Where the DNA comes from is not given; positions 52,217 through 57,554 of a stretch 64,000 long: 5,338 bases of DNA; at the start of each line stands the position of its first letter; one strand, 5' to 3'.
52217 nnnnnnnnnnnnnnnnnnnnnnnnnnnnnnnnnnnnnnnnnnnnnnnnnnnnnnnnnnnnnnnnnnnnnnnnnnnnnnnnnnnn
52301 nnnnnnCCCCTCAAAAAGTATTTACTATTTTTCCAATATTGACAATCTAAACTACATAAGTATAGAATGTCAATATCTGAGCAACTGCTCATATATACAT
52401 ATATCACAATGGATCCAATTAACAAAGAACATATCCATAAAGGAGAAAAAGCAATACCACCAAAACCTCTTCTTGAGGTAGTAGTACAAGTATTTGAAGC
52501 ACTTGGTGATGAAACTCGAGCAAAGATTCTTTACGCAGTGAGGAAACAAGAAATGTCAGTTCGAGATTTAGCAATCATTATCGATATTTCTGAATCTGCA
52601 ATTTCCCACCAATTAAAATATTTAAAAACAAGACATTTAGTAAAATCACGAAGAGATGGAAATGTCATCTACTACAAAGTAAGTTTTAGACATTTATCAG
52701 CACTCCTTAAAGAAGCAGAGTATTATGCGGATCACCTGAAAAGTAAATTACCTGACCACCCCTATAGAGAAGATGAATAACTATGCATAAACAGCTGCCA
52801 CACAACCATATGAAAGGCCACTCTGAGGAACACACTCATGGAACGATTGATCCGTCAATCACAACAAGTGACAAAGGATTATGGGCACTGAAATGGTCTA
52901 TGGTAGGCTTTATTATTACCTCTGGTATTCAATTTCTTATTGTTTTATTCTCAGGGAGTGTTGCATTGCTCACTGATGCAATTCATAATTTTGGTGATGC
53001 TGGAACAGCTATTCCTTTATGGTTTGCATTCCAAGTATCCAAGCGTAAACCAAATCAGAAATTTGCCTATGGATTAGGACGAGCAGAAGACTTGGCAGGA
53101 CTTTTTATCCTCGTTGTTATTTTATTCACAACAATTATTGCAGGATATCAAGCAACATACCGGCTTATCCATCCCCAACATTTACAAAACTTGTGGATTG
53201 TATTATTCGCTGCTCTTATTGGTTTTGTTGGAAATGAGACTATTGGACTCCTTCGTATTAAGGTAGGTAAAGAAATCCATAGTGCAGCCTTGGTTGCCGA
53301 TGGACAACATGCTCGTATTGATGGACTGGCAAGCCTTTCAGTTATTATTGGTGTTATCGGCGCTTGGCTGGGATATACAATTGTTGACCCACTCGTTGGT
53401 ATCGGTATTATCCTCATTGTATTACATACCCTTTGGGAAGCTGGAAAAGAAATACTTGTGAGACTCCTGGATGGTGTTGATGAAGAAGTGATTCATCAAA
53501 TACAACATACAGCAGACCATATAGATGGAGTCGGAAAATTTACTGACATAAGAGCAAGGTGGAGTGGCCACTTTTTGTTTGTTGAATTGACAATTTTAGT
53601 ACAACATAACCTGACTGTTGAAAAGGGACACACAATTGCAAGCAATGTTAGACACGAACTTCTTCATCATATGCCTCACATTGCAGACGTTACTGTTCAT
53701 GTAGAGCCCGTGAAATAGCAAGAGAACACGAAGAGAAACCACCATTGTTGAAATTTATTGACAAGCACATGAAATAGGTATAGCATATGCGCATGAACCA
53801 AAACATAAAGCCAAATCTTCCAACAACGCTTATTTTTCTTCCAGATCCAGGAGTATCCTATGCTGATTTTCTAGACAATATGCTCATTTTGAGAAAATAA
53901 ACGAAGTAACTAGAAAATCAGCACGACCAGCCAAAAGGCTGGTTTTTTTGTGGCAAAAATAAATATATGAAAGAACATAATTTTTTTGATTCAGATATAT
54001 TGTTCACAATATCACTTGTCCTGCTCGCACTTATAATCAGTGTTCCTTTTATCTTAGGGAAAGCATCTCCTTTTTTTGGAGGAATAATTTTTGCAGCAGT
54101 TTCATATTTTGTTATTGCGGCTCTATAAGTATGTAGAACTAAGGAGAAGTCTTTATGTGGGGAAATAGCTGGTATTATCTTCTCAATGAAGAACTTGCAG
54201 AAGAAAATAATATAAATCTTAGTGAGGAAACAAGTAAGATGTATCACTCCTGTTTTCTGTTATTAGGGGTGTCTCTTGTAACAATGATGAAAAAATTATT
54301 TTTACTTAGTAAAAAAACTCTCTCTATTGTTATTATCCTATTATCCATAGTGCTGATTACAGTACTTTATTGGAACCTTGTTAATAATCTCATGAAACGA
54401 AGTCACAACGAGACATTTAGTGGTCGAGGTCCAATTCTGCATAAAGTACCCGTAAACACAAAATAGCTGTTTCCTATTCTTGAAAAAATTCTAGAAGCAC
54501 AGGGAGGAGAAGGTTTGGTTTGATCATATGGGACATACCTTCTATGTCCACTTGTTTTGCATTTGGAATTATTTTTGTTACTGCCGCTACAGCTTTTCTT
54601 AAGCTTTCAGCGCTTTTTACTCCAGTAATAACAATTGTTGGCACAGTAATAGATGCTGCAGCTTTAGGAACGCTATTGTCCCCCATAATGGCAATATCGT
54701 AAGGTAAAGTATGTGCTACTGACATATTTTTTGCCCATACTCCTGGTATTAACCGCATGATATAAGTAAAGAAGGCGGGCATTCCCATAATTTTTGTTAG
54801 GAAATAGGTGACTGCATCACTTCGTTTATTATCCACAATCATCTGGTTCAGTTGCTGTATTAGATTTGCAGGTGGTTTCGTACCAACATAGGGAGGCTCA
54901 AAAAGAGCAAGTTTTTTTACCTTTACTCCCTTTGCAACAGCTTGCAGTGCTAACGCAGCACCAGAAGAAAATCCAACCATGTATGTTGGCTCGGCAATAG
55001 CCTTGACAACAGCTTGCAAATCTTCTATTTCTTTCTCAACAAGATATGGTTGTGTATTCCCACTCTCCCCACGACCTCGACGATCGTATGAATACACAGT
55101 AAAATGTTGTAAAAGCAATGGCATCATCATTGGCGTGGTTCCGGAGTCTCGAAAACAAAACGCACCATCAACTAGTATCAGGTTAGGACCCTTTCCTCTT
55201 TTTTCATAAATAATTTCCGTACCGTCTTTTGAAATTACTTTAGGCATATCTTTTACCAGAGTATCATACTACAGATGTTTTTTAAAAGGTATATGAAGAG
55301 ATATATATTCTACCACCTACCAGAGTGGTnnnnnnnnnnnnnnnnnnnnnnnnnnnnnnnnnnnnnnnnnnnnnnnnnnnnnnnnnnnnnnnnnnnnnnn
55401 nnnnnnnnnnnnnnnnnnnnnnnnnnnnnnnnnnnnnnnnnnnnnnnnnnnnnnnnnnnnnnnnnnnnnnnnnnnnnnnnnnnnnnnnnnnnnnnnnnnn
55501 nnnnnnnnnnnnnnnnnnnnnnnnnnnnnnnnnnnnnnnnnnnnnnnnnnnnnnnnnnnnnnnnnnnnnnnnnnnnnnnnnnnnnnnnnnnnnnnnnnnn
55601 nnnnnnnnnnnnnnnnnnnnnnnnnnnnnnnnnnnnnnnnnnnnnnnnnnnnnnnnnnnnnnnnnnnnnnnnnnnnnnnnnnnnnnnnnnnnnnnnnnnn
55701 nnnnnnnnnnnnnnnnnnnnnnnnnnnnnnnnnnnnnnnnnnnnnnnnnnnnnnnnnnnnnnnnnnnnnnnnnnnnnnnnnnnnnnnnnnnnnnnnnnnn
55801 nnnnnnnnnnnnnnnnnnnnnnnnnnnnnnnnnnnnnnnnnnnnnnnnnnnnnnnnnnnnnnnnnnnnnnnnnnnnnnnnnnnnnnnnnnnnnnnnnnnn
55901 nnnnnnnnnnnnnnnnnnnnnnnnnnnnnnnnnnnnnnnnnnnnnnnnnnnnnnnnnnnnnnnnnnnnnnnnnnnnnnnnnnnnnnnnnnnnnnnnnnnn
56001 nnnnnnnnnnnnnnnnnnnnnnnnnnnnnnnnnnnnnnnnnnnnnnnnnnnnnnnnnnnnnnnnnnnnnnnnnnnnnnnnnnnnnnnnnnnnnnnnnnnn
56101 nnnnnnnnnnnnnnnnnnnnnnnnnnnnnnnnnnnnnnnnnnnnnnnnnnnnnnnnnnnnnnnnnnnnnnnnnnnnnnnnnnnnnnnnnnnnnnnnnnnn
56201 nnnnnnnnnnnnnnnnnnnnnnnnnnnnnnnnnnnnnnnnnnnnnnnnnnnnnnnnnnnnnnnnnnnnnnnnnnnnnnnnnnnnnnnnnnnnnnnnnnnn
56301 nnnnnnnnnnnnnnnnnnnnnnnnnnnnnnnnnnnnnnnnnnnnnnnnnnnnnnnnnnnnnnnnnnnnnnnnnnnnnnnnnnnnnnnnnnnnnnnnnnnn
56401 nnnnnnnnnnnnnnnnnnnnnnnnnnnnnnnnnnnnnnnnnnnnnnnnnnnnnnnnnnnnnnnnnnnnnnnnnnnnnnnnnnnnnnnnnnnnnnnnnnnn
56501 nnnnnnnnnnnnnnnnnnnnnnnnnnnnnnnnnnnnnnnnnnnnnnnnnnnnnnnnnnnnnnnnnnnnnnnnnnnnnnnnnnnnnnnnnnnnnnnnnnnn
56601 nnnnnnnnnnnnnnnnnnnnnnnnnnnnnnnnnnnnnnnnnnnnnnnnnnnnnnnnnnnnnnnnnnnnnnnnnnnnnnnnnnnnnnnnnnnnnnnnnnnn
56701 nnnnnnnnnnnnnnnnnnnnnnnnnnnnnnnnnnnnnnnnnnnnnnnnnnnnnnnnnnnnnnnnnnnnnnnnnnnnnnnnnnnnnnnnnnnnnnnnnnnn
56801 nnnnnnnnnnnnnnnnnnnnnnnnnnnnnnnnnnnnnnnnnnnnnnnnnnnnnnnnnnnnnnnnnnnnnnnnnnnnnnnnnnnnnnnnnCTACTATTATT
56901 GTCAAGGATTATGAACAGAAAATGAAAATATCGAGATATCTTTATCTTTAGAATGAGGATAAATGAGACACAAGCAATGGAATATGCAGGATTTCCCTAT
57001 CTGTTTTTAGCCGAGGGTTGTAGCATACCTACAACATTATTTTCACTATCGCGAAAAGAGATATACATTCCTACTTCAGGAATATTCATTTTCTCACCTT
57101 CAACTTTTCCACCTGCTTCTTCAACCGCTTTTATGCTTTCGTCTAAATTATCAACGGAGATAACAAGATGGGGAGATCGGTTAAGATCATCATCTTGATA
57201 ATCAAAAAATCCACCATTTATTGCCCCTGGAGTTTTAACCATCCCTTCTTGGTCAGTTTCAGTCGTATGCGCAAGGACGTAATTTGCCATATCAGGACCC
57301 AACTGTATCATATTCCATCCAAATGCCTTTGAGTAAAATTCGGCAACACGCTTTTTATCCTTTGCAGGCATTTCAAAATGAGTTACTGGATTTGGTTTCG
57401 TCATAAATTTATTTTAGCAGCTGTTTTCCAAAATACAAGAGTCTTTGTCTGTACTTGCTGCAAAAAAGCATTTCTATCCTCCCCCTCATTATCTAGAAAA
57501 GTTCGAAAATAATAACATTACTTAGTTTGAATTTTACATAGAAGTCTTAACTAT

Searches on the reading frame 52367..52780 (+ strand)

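Call 64: search_protein_families(library=pfam, proteins=[window:52367-52780:+], max_evalue=0.0001)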
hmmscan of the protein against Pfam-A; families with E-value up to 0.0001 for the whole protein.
window:52367-52780:+ (137 aa): 1 family
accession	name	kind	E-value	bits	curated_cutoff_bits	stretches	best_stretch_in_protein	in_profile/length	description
PF01022.26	HTH_5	-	4.2e-12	46.2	22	1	48-93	1-46/47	Bacterial regulatory protein, arsR family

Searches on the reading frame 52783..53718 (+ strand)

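Call 64: search_protein_families(library=pfam, proteins=[window:52783-53718:+], max_evalue=0.0001)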
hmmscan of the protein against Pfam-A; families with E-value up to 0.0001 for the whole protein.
window:52783-53718:+ (311 aa): 2 families
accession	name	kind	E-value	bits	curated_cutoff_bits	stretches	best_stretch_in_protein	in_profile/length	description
PF01545.26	Cation_efflux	-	1.6e-40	139.4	26.6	1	41-229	6-198/198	Cation efflux family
PF16916.11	ZT_dimer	-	3.3e-16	59.5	26.7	1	233-309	2-77/78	Dimerisation domain of Zinc Transporter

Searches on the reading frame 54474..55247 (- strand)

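Call 64: search_protein_families(library=pfam, proteins=[window:54474-55247:-], max_evalue=0.0001)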
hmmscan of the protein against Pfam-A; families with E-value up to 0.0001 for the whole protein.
window:54474-55247:- (257 aa): 3 families
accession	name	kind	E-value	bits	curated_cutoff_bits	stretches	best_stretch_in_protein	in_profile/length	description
PF12697.13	Abhydrolase_6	-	2.3e-10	41.9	26.3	1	40-241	20-205/217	Alpha/beta hydrolase family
PF12146.15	Hydrolase_4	-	2.4e-08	34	27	1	44-133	27-125/239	Serine aminopeptidase, S33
PF00561.26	Abhydrolase_1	-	5.7e-07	29.9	25.8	1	41-123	19-103/245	alpha/beta hydrolase fold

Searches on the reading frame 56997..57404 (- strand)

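Call 64: search_protein_families(library=pfam, proteins=[window:56997-57404:-], max_evalue=0.0001)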
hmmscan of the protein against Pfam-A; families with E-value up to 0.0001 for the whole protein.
window:56997-57404:- (135 aa): 3 families
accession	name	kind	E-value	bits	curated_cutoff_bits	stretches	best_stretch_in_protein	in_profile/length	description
PF00903.31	Glyoxalase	-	9.8e-08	32.9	20.6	1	8-125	3-119/121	Glyoxalase/Bleomycin resistance protein/Dioxygenase superfamily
PF22677.2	Ble-like_N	-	1.2e-06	28.5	24.5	1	7-44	2-37/41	Bleomycin resistance protein-like N-terminal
PF18029.7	Glyoxalase_6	-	6.4e-06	27.2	23.6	1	14-107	6-89/106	Glyoxalase-like domain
